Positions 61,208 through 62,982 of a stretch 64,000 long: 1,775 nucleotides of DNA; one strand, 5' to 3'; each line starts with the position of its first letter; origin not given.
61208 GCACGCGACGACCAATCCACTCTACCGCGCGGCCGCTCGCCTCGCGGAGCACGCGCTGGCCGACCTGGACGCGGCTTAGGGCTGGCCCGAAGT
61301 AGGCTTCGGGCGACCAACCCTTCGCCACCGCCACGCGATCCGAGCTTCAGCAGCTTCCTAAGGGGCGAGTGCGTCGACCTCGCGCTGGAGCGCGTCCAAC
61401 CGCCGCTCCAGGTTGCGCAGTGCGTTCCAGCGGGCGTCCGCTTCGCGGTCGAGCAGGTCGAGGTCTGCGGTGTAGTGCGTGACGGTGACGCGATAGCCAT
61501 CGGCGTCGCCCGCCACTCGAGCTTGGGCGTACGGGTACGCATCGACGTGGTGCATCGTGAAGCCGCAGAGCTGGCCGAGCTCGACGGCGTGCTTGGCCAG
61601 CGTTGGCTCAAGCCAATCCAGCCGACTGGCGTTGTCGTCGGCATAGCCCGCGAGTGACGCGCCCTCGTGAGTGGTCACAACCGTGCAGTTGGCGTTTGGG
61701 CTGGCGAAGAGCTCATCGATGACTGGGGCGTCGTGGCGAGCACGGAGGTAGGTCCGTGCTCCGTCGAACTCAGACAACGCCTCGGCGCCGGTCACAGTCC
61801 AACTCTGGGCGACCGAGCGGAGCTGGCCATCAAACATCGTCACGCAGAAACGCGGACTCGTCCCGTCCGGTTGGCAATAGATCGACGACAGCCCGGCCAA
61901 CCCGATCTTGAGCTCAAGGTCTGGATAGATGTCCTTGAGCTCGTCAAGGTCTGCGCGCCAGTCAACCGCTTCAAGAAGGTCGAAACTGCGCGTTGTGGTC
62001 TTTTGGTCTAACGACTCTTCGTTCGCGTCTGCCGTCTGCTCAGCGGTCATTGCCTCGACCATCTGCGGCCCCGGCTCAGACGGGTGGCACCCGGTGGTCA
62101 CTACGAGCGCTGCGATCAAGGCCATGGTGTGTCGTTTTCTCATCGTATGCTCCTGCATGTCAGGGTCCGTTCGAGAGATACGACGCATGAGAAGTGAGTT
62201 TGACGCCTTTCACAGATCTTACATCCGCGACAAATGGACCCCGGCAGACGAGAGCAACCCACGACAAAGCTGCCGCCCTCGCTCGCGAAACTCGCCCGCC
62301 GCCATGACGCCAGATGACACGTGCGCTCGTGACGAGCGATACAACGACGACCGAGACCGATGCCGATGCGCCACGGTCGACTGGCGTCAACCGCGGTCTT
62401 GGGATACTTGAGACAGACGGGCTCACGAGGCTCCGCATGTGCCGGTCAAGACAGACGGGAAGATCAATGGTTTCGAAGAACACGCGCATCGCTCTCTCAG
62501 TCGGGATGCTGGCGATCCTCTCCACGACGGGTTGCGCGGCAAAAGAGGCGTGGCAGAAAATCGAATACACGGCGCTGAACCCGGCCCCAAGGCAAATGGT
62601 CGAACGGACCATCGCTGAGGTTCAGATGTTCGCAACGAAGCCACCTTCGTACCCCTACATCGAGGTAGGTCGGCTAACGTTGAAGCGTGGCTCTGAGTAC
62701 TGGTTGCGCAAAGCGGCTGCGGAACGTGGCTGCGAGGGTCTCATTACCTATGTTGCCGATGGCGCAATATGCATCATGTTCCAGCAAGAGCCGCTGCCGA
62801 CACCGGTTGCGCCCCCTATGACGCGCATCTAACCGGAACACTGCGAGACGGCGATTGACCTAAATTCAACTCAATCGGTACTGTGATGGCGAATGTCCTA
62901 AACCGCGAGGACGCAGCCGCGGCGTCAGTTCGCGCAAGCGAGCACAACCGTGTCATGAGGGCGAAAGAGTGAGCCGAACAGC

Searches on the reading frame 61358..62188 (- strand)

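Call 8: search_protein_families(library=pfam, proteins=[window:61358-62188:-], max_evalue=0.01)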
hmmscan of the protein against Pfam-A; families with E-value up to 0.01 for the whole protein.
window:61358-62188:- (276 aa): 0 families

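Call 98: search_protein_families(library=ncbifam, proteins=[window:61358-62188:-], max_evalue=0.1)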
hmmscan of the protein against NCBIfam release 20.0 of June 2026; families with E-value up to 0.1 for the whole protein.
window:61358-62188:- (276 aa): 1 family
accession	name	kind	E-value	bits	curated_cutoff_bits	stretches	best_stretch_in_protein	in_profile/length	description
TIGR03302.1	OM_YfiO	subfamily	0.0022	17.5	81.4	1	20-80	3-64/239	outer membrane protein assembly factor BamD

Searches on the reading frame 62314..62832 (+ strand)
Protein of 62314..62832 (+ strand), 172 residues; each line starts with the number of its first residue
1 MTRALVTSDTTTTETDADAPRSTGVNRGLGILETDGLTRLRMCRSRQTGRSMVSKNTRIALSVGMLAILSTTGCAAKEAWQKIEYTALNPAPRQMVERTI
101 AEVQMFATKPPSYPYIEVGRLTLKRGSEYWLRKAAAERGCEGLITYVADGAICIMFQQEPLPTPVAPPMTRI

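Call 98: search_protein_families(library=ncbifam, proteins=[window:62314-62832:+], max_evalue=0.1)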
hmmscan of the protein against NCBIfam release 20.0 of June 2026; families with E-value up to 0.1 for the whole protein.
window:62314-62832:+ (172 aa): 1 family
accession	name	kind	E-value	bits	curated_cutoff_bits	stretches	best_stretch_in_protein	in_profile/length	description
NF003724.0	PRK05329.2-3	equivalog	0.049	12.6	327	1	94-133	53-90/426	glycerol-3-phosphate dehydrogenase subunit GlpB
